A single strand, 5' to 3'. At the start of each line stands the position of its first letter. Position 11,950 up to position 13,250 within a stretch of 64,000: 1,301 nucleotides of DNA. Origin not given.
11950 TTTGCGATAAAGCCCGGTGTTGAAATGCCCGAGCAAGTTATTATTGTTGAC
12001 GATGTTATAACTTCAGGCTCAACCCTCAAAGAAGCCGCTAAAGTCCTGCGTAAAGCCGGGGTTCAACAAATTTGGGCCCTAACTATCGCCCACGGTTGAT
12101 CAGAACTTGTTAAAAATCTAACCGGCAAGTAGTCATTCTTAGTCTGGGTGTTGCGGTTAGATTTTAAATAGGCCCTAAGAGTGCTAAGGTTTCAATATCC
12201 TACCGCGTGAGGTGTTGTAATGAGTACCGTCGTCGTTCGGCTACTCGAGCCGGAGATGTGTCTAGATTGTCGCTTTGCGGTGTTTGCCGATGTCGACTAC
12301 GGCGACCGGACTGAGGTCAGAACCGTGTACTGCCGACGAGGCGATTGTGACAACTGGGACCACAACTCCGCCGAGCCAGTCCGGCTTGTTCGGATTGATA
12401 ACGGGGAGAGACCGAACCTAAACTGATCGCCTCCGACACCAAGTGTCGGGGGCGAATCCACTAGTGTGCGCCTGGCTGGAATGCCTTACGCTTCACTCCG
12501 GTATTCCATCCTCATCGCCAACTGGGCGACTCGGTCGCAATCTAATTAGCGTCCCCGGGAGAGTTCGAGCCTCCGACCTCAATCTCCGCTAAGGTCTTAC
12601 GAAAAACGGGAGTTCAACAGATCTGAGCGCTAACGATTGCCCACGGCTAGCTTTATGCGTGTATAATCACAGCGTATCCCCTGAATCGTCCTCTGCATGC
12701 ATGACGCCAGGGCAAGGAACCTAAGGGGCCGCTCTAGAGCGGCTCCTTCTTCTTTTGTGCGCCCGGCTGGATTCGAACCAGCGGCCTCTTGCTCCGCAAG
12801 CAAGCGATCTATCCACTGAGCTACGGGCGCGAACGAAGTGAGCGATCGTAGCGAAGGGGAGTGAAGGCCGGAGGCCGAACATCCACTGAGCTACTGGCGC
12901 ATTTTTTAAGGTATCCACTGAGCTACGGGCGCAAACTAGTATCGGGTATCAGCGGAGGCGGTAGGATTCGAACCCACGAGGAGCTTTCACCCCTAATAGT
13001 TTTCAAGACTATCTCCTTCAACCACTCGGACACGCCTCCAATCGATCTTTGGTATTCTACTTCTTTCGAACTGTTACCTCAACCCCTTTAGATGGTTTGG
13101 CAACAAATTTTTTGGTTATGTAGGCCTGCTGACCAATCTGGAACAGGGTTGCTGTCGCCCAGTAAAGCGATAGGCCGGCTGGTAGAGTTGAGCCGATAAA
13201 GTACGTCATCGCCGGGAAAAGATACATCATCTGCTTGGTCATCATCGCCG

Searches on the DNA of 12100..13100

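Call 46: search_rna_families(source=window, start=12650, end=13100, threshold=evalue, max_evalue=10)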
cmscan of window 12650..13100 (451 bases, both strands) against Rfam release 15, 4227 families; matches with E-value up to 10: 9.
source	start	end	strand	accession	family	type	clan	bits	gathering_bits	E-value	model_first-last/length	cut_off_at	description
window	12758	12830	-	RF00005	tRNA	Gene; tRNA;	CL00001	66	29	2.8e-14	1-71/71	no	tRNA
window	12953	13039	-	RF00005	tRNA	Gene; tRNA;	CL00001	56.1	29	1.5e-11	1-71/71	no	tRNA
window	12757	12830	+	RF04354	Plastid-ycf2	Cis-reg;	-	31.8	65.7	7.9e-05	1-75/75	no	Plastid-ycf2 5UTR RNA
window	12757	12788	+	RF02194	HPnc0260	Gene; antisense;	-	24.2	59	3.9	120-151/156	no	Bacterial antisense RNA HPnc0260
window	12713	12758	+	RF03416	mir-7383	Gene; miRNA;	-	20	88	0.13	1-59/59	no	mir-7383 microRNA precursor family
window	12952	12988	+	RF04354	Plastid-ycf2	Cis-reg;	-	15.9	65.7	1.8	1-75/75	no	Plastid-ycf2 5UTR RNA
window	12723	12745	-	RF02802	PyrR204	Gene; snRNA; snoRNA; HACA-box;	-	13.6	71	6.7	14-35/57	no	Pyrobaculum sRNA 204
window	12947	13053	-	RF02223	sX4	Gene; sRNA;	-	13.5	70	1.7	1-167/167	no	Proteobacterial sRNA sX4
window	12650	12750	+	RF00126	ryfA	Gene; sRNA;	-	12.9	80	0.54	222-296/296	5'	ryfA RNA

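Call 81: search_rna_families(source=window, start=12100, end=12760, threshold=evalue, max_evalue=10, show_alignments=2)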
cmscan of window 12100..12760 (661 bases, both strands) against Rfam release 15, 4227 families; matches with E-value up to 10: 4.
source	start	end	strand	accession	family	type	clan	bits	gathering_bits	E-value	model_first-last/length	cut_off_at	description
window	12713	12758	+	RF03416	mir-7383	Gene; miRNA;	-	20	88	0.2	1-59/59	no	mir-7383 microRNA precursor family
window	12470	12520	-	RF01277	snoU54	Gene; snRNA; snoRNA; CD-box;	CL00008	18.2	35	0.63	1-67/67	no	Small nucleolar RNA U54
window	12433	12449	+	RF01333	CRISPR-DR20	Gene; CRISPR;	-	14.4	42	7.5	7-23/36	no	CRISPR RNA direct repeat element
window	12723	12745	-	RF02802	PyrR204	Gene; snRNA; snoRNA; HACA-box;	-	13.6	71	9.9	14-35/57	no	Pyrobaculum sRNA 204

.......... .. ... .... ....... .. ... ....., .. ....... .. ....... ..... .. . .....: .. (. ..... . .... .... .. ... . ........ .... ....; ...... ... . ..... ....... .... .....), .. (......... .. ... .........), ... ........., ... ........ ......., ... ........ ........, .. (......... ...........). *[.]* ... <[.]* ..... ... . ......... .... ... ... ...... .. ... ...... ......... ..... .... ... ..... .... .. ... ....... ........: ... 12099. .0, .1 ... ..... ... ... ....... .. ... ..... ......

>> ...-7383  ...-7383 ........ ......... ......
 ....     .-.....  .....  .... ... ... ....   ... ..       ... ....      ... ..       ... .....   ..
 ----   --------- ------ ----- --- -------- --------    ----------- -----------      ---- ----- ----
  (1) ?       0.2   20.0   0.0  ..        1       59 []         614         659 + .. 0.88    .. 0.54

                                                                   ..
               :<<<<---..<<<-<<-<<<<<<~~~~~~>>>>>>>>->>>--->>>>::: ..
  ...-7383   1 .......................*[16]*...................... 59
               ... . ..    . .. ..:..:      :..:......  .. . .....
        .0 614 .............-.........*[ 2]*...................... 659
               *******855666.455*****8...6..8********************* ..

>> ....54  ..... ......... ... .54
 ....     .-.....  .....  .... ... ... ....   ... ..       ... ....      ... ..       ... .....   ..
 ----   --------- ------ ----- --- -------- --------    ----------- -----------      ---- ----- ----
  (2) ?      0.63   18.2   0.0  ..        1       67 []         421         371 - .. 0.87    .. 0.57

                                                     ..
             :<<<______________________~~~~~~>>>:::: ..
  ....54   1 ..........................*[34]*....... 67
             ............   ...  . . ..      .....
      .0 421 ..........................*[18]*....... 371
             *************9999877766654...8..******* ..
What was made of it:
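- Tried and rejected: A tRNA-like pseudogene at about 12505-12590: no model hit (call 81).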
